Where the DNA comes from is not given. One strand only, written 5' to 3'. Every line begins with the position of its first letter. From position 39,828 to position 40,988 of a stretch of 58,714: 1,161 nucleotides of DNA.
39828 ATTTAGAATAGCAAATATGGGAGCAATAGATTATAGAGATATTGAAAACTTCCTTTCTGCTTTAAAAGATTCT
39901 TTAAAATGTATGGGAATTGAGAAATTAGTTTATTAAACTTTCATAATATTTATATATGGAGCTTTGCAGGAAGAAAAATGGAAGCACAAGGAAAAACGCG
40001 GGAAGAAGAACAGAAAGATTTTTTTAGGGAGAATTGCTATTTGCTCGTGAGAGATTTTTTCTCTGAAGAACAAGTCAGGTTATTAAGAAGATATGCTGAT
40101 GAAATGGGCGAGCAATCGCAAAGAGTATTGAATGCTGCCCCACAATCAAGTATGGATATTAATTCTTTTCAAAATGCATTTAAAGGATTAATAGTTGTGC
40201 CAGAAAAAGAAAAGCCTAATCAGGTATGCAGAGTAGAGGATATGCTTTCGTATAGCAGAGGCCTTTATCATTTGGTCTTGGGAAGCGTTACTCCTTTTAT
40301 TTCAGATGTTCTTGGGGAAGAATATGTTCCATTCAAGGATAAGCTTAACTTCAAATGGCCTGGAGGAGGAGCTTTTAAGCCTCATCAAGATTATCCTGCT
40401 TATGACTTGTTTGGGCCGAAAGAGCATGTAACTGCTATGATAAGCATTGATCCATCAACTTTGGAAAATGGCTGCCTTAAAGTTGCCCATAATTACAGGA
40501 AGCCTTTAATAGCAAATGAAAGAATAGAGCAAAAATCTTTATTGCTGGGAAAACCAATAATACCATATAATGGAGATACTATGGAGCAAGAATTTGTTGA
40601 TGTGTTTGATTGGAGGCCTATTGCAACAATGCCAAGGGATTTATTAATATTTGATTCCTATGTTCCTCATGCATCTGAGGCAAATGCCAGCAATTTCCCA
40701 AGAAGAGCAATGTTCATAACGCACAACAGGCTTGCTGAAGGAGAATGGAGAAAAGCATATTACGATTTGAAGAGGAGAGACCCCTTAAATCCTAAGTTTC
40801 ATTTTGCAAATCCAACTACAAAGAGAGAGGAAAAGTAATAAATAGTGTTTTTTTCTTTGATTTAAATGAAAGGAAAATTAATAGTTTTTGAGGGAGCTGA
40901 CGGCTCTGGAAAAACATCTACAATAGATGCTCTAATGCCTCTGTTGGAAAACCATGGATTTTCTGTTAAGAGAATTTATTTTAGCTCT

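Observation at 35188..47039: Complete 2-aminoethylphosphonate biosynthesis and activation cluster in a reduced archaeon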

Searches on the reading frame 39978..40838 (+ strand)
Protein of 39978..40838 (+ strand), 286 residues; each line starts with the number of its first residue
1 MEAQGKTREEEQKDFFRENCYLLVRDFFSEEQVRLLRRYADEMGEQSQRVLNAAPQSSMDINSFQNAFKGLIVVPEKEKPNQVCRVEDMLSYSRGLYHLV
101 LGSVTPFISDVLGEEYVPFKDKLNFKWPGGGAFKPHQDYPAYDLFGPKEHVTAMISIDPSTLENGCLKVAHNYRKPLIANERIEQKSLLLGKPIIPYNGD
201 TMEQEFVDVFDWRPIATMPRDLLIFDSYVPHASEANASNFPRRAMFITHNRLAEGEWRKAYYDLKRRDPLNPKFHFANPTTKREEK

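Call 4: search_protein_families(library=pfam, proteins=[window:39978-40838:+], max_evalue=0.01)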
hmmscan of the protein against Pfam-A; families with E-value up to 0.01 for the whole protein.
window:39978-40838:+ (286 aa): 1 family
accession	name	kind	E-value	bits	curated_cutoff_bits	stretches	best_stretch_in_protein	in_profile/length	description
PF05721.19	PhyH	-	2.1e-17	64.5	22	1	16-244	1-213/213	Phytanoyl-CoA dioxygenase (PhyH)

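Call 5: search_protein_families(library=ncbifam, proteins=[window:39978-40838:+], max_evalue=0.01)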
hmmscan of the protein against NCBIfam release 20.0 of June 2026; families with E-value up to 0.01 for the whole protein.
window:39978-40838:+ (286 aa): 1 family
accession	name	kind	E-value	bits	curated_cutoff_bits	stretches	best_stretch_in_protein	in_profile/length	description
NF052437.1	MPhHdxlPhnYGIM8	equivalog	4.4e-36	124.7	500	1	81-267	61-231/260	methylphosphonate hydroxylase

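Call 14: search_solved_structures(query=window:39978-40838:+, max_evalue=0.001, show_alignments=2)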
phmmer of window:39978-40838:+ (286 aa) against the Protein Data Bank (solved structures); distinct sequences matched with E-value up to 0.001: 3.
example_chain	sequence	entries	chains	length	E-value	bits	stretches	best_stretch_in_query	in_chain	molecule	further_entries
7e01_A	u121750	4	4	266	0.00052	22.9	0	218-252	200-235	Phytanoyl-CoA dioxygenase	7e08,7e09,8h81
7dzz_A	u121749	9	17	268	0.00054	22.8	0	218-252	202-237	Phytanoyl-CoA dioxygenase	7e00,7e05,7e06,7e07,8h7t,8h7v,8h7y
7dt0_A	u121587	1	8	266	0.00077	22.3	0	221-252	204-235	Phytanoyl-CoA dioxygenase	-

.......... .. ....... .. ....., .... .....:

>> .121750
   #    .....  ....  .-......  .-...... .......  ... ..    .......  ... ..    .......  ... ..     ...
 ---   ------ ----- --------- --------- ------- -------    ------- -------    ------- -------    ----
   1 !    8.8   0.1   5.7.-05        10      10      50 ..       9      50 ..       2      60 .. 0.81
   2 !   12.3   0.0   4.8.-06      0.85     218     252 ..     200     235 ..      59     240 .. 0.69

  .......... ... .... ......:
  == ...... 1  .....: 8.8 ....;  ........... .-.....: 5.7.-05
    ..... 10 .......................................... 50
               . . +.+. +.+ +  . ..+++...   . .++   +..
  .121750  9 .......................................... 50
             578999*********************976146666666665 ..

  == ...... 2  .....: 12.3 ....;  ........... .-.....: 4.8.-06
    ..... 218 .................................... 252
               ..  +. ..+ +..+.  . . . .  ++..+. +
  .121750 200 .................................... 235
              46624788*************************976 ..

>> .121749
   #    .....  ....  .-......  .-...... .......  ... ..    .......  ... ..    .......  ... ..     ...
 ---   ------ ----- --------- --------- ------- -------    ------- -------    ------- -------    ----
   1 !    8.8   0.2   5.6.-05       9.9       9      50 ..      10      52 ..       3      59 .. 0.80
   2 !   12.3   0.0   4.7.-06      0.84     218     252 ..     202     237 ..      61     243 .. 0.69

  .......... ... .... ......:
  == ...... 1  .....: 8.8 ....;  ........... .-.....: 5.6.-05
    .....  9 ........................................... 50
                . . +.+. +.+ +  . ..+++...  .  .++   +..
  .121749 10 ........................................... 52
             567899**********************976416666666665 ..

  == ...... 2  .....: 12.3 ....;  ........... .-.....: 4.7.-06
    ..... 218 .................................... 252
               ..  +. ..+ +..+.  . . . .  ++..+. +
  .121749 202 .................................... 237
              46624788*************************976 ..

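Call 30: find_homologous_proteins(query=window:39978-40838:+, max_evalue=0.00001)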
Query window:39978-40838:+ (286 aa): 196 proteins with E <= 0.00001 among 710 candidates; the best 120 are listed.
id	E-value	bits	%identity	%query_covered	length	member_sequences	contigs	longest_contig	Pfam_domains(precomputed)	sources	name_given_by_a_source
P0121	1.1e-194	663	100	100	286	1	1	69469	PF05721.20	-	-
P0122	1.2e-89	319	51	97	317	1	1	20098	PF05721.20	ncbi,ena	-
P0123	3.3e-89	317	52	96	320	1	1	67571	PF05721.20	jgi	jgi:ectoine hydroxylase-related dioxygenase (phytanoyl-CoA dioxygenase family)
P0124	7.5e-88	313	50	97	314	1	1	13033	PF05721.20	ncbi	-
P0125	1.4e-87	312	51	96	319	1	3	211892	PF05721.20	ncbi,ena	-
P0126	2.6e-87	311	51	97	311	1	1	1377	PF05721.20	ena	-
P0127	9.8e-87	309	50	97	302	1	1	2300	PF05721.20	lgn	-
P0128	1.2e-86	309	51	96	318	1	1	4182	PF05721.20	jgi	jgi:2-aminoethylphosphonate dioxygenase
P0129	2.2e-86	308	49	97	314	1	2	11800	PF05721.20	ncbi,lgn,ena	-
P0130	5.2e-86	307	49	97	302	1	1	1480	PF05721.20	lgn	-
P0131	5.7e-86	307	51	96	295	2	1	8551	PF05721.20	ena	-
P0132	6.3e-86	307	50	96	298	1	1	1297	PF05721.20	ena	-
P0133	8.0e-86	306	50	97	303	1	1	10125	PF05721.20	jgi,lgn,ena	-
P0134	1.8e-85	305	51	96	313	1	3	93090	PF05721.20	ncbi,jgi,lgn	jgi:ectoine hydroxylase-related dioxygenase (phytanoyl-CoA dioxygenase family)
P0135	2.2e-85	305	50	97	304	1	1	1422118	PF05721.20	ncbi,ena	-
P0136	4.6e-85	304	50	97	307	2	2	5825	PF05721.20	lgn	-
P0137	7.7e-85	303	48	99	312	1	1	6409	PF05721.20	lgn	-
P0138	1.1e-84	303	49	97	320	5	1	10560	PF05721.20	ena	-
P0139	1.3e-84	302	48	96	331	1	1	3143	PF05721.20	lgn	-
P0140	1.3e-84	302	50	98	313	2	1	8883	PF05721.20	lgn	-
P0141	2.7e-84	301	49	98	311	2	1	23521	PF05721.20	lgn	-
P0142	3.6e-84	301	50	97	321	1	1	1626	PF05721.20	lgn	-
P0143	3.7e-84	301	49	96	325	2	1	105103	PF05721.20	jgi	-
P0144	4.3e-84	301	49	93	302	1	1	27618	PF05721.20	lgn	-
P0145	7.6e-84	300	49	98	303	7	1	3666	PF05721.20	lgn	-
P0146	1.2e-83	299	49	96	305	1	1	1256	PF05721.20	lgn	-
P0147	1.3e-83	299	48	96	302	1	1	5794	PF05721.20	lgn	-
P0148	2.3e-83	298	51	95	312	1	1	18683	PF05721.20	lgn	-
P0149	3.4e-83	298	47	96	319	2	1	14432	PF05721.20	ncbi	-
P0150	6.1e-83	297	48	97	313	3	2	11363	PF05721.20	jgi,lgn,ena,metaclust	metaclust:\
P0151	8.8e-83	296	48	97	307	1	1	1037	PF05721.20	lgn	-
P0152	9.2e-83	296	49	97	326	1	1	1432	PF05721.20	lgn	-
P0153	9.9e-83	296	49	96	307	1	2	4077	PF05721.20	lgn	-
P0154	2.1e-82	295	50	96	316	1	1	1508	PF05721.20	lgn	-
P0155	3.2e-82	294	50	96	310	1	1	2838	PF05721.20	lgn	-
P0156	3.4e-82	294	47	96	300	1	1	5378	PF05721.20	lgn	-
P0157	4.1e-82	294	47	96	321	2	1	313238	PF05721.20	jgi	-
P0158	6.2e-82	293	48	97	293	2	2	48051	PF05721.20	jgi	jgi:hypothetical protein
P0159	7.3e-82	293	46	100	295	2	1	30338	PF05721.20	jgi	-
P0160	8.1e-82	293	49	96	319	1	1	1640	PF05721.20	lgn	-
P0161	8.9e-82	293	48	96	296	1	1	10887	PF05721.20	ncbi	-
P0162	1.1e-81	293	49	96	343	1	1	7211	PF05721.20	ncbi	-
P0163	1.9e-81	292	48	96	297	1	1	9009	PF05721.20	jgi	-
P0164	2.0e-81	292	49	98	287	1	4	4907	PF05721.20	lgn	-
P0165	2.1e-81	292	48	96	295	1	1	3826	PF05721.20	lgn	-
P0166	2.4e-81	291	48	95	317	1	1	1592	PF05721.20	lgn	-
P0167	3.8e-81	291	47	96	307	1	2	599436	PF05721.20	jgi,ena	-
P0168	5.1e-81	290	48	97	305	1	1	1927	PF05721.20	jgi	jgi:2-aminoethylphosphonate dioxygenase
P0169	6.7e-81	290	46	97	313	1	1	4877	PF05721.20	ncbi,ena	-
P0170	1.1e-80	289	47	96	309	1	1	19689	PF05721.20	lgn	-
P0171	1.3e-80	289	49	97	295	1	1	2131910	PF05721.20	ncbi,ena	-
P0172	1.4e-80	289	49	95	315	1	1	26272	PF05721.20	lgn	-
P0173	2.0e-80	288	48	96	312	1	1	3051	PF05721.20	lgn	-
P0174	3.0e-80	288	52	94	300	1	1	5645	PF05721.20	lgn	-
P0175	3.7e-80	288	46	98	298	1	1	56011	PF05721.20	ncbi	-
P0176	4.6e-80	287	47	98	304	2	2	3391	PF05721.20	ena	-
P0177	7.5e-80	287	48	97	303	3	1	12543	PF05721.20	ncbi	-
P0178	1.0e-79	286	48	96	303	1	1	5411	PF05721.20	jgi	jgi:ectoine hydroxylase-related dioxygenase (phytanoyl-CoA dioxygenase family)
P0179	1.1e-79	286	48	96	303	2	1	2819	PF05721.20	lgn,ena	-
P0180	1.2e-79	286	48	96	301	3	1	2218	PF05721.20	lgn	-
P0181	1.3e-79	286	50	96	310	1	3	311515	PF05721.20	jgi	jgi:2-aminoethylphosphonate dioxygenase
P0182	1.3e-79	286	48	99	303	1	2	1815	PF05721.20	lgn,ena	-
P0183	1.6e-79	286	48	97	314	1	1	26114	PF05721.20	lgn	-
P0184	1.7e-79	285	49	97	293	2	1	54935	PF05721.20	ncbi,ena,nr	ncbi:MAG: hypothetical protein K1060chlam2_00286 [Chlamydiae bacterium]|nr:hypothetical protein [Chl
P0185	2.2e-79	285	48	97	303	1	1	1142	PF05721.20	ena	-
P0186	2.3e-79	285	47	96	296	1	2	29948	PF05721.20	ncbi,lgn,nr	ncbi:MAG TPA: phytanoyl-CoA dioxygenase family protein [Chlamydiales bacterium]|nr:phytanoyl-CoA dio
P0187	4.7e-79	284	49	95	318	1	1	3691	PF05721.20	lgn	-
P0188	4.8e-79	284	48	95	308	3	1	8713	PF05721.20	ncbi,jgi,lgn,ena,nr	ncbi:MAG TPA: phytanoyl-CoA dioxygenase family protein [Rhabdochlamydiaceae bacterium]|nr:phytanoyl-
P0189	5.9e-79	284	50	97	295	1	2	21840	PF05721.20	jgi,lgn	-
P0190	8.1e-79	283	49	96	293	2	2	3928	PF05721.20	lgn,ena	-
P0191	1.1e-78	283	48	97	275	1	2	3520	PF05721.20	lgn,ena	-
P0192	2.0e-78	282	48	98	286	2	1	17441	PF05721.20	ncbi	-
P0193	3.1e-78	281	44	98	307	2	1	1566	PF05721.20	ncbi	-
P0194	3.8e-78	281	46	94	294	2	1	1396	PF05721.20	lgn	-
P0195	3.9e-78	281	49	97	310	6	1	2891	PF05721.20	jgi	jgi:ectoine hydroxylase-related dioxygenase (phytanoyl-CoA dioxygenase family)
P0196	5.1e-78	281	47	98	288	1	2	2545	PF05721.20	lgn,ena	-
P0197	7.2e-78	280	48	97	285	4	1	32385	PF05721.20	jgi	jgi:ectoine hydroxylase-related dioxygenase (phytanoyl-CoA dioxygenase family)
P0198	7.5e-78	280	49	97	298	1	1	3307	PF05721.20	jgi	jgi:2-aminoethylphosphonate dioxygenase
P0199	1.2e-77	279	45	100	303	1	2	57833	PF05721.20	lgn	-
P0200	1.3e-77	279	47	97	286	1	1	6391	PF05721.20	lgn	-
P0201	1.3e-77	279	48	100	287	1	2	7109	PF05721.20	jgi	jgi:ectoine hydroxylase-related dioxygenase (phytanoyl-CoA dioxygenase family)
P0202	1.9e-77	279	46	95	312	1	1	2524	PF05721.20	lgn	-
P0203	2.5e-77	278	47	96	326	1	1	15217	PF05721.20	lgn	-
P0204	4.6e-77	277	47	97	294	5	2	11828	PF05721.20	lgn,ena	-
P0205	5.5e-77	277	47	95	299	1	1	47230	PF05721.20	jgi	jgi:ectoine hydroxylase-related dioxygenase (phytanoyl-CoA dioxygenase family)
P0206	1.1e-76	276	46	96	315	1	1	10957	PF05721.20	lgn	-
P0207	1.5e-76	276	46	97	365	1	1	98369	PF05721.20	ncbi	-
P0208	2.2e-76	275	46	96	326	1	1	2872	PF05721.20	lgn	-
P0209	3.1e-76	275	48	96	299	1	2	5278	PF05721.20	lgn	-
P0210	4.6e-76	274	46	97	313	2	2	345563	PF05721.20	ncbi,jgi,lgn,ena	jgi:ectoine hydroxylase-related dioxygenase (phytanoyl-CoA dioxygenase family)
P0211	9.6e-76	273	45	96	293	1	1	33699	PF05721.20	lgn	-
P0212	9.8e-76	273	48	95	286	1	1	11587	PF05721.20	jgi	jgi:ectoine hydroxylase-related dioxygenase (phytanoyl-CoA dioxygenase family)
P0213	1.1e-75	273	45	98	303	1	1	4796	PF05721.20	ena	-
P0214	1.7e-75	272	46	96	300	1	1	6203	PF05721.20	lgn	-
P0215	3.6e-75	271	46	96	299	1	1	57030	PF05721.20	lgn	-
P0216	8.3e-75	270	48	98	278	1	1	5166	PF05721.20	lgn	-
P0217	1.3e-74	269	44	95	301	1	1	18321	PF05721.20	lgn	-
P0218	1.3e-74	269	46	97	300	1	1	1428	PF05721.20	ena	-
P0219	1.7e-74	269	48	98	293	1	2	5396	PF05721.20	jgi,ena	-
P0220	2.1e-74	269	48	95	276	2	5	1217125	PF05721.20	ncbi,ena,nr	ncbi:MAG: 2-aminoethylphosphonate dioxygenase [Chlamydiia bacterium]|nr:2-aminoethylphosphonate diox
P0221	3.3e-74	268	47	99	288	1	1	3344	PF05721.20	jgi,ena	-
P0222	4.7e-74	268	45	97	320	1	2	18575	PF05721.20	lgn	-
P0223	6.2e-74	267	45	97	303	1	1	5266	PF05721.20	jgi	jgi:ectoine hydroxylase-related dioxygenase (phytanoyl-CoA dioxygenase family)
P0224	7.0e-74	267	48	93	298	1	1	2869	PF05721.20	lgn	-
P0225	3.0e-73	265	47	96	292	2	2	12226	PF05721.20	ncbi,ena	-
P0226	3.1e-73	265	45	96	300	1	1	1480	PF05721.20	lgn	-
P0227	3.5e-73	265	47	94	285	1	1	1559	PF05721.20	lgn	-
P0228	4.3e-73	264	45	96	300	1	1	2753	PF05721.20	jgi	jgi:2-aminoethylphosphonate dioxygenase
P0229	5.4e-73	264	47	95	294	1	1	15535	PF05721.20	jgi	jgi:2-aminoethylphosphonate dioxygenase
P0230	6.2e-73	264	45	96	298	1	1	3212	PF05721.20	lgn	-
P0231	1.5e-72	263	44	96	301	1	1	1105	PF05721.20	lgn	-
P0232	1.6e-72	263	48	93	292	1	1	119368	PF05721.20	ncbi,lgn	-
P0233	1.7e-72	263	48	97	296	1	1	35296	PF05721.20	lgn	-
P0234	1.9e-72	262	46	96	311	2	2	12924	PF05721.20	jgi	jgi:hypothetical protein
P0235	2.5e-72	262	48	95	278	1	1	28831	PF05721.20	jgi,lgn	jgi:ectoine hydroxylase-related dioxygenase (phytanoyl-CoA dioxygenase family)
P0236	5.1e-72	261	45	94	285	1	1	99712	PF05721.20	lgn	-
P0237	1.2e-71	260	44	94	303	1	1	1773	PF05721.20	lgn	-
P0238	5.1e-71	258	43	97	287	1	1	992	PF05721.20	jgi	jgi:ectoine hydroxylase-related dioxygenase (phytanoyl-CoA dioxygenase family)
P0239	1.1e-70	256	44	94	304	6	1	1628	PF05721.20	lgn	-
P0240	1.7e-70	256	43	93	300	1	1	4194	PF05721.20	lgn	-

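Call 31: find_encoding_contigs(protein=P0122, flank=8000, max_places=1)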
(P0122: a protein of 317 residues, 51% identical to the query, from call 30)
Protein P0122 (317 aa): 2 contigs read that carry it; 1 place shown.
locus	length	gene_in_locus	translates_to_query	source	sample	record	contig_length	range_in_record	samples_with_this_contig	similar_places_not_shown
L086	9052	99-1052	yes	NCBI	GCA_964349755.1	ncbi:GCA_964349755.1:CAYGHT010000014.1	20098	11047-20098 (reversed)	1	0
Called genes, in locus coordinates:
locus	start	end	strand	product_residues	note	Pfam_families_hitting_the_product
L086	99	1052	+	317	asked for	PF05721:PhyH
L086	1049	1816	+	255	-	PF00106:adh_short, PF08659:KR, PF13561:adh_short_C2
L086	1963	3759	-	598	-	PF00270:DEAD, PF00271:Helicase_C, PF16124:RecQ_Zn_bind, PF09382:RQC, PF00570:HRDC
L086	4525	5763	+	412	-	-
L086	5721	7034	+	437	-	PF00308:Bac_DnaA, PF01637:ATPase_2 (weak), PF01695:IstB_IS21, PF00004:AAA, PF07728:AAA_5 (faint), PF13173:AAA_14 (weak), PF08299:Bac_DnaA_C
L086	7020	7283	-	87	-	-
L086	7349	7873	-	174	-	PF05932:CesT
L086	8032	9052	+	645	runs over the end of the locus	PF02922:CBM_48, PF00128:Alpha-amylase, PF21653:pulA_all-beta (faint), PF21156:ISOA1-3_C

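Call 32: find_encoding_contigs(protein=P0123, flank=8000, max_places=1)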
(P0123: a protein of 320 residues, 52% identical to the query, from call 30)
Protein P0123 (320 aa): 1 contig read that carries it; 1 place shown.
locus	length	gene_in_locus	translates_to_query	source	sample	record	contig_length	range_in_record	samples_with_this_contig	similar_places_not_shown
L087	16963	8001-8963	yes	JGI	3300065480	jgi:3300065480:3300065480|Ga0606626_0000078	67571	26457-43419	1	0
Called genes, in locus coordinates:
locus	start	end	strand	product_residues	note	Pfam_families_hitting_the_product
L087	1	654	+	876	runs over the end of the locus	-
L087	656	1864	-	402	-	PF06727:DUF1207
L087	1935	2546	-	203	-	PF13521:AAA_28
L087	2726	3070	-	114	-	PF01934:HepT-like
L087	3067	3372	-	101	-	PF01909:NTP_transf_2, PF18765:Polbeta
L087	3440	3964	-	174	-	-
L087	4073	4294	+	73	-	-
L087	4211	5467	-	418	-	PF24758:LRR_At5g56370 (faint)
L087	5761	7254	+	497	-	PF20717:DUF6829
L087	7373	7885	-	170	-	PF01467:CTP_transf_like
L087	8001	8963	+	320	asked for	PF05721:PhyH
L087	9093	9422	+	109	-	-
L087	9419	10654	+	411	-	PF07690:MFS_1, PF00083:Sugar_tr (weak), PF12832:MFS_1_like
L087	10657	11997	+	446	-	PF00083:Sugar_tr, PF06609:TRI12 (weak), PF07690:MFS_1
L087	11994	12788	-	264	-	PF00782:DSPc, PF22784:PTP-SAK, PF22785:Tc-R-P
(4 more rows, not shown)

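Call 33: find_encoding_contigs(protein=P0125, flank=8000, max_places=1)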
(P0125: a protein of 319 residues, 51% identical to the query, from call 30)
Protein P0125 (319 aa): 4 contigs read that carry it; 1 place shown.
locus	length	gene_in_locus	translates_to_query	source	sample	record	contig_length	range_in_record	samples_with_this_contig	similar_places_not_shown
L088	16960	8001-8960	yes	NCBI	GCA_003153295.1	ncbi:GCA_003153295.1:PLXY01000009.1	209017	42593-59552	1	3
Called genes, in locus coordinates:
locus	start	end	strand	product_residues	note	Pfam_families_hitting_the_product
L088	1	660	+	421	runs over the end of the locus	PF02127:Peptidase_M18, PF05343:Peptidase_M42 (weak)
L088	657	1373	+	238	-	PF01988:VIT1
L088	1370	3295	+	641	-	PF00122:E1-E2_ATPase, PF00702:Hydrolase, PF12710:HAD (faint)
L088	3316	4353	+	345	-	PF01073:3Beta_HSD, PF01370:Epimerase, PF04321:RmlD_sub_bind (weak), PF16363:GDP_Man_Dehyd, PF07993:NAD_binding_4 (weak)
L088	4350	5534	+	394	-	PF03779:SPW, PF07884:VKOR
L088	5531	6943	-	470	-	-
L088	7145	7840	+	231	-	PF02517:Rce1-like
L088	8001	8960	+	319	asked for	PF05721:PhyH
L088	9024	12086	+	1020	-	PF05088:Bac_GDH_CD, PF00208:ELFV_dehydrog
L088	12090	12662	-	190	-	-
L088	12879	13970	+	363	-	PF01628:HrcA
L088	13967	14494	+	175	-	PF01025:GrpE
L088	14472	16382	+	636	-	PF00012:HSP70, PF06723:MreB_Mbl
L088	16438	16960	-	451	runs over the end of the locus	-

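Call 74: predict_structure(alignment_id=A5)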
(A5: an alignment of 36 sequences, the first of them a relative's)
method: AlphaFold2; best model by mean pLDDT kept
length: 286 residues; sequences in the alignment: 36
mean_pLDDT: 91.8   pTM: 0.90
mean pLDDT of the five models: 91.8, 91.1, 90.9, 90.0, 89.3
residues with pLDDT >= 90: 228; 70-90: 42; 50-70: 11; < 50: 5
segments of 3 or more residues with pLDDT < 50: none
pLDDT, mean of each block of 10 residues (from residue 1): 73 96 98 98 97 91 85 93 96 97 98 97 95 89 76 97 96 97 96 92 96 98 97 95 97 94 91 71 50
secondary structure, 60 per line:
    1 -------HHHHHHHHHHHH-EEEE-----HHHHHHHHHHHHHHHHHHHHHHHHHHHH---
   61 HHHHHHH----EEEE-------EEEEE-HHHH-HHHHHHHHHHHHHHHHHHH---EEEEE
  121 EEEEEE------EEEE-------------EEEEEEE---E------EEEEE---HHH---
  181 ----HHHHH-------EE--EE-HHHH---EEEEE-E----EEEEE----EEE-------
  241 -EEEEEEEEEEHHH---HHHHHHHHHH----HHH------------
elements in order: H8-19 E21-24 H30-57 H61-67 E72-75 E83-87 H89-92 H94-112 E116-126 E133-136 E150-156 E167-171 H185-189 H204-207 E211-215 E222-226 E231-233 E242-251 H258-267
